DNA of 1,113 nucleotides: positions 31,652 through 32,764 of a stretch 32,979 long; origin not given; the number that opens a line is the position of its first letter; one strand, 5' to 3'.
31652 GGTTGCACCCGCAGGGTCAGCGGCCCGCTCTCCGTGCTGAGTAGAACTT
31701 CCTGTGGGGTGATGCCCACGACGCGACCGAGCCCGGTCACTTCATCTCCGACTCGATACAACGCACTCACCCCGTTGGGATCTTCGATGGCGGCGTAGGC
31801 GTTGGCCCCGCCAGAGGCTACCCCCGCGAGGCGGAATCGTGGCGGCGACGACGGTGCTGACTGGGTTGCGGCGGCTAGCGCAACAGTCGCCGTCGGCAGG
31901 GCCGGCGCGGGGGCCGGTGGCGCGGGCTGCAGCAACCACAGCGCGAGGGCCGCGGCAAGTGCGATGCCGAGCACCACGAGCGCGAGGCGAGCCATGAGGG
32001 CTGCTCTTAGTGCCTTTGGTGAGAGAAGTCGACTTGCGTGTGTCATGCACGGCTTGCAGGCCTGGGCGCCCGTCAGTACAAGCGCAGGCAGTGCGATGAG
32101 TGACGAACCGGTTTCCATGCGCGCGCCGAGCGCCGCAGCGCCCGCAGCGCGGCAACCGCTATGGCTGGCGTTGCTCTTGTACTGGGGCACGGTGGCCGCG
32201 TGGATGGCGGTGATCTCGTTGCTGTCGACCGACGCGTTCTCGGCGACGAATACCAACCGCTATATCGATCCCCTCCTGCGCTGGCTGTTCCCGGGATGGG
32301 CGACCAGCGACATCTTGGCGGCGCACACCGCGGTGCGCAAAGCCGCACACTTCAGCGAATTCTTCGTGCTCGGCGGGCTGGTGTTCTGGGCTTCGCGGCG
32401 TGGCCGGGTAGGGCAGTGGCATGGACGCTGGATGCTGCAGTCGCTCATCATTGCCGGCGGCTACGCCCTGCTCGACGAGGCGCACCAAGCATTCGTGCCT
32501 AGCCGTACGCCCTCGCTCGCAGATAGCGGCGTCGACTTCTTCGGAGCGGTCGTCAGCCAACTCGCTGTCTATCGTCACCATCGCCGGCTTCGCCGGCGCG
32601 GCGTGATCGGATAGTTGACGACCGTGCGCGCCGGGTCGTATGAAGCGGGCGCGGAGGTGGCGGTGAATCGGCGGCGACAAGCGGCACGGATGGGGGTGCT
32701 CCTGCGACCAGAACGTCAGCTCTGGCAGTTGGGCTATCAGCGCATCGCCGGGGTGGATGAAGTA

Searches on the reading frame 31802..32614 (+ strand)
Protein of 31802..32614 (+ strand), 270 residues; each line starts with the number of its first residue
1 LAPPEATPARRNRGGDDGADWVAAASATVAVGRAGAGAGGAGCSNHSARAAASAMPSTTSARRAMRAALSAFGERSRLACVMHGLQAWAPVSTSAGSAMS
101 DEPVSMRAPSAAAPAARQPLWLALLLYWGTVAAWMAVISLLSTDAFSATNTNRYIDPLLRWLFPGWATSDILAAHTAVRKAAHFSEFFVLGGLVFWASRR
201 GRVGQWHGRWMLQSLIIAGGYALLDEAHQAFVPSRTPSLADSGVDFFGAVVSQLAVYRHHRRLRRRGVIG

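Call 70: search_protein_families(library=pfam, proteins=[window:31802-32614:+], max_evalue=0.0001)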
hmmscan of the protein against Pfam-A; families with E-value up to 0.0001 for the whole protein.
window:31802-32614:+ (270 aa): 1 family
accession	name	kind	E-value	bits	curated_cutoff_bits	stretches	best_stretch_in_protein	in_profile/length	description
PF04892.17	VanZ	-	5e-11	43.7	30.1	1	131-254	5-120/126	VanZ like family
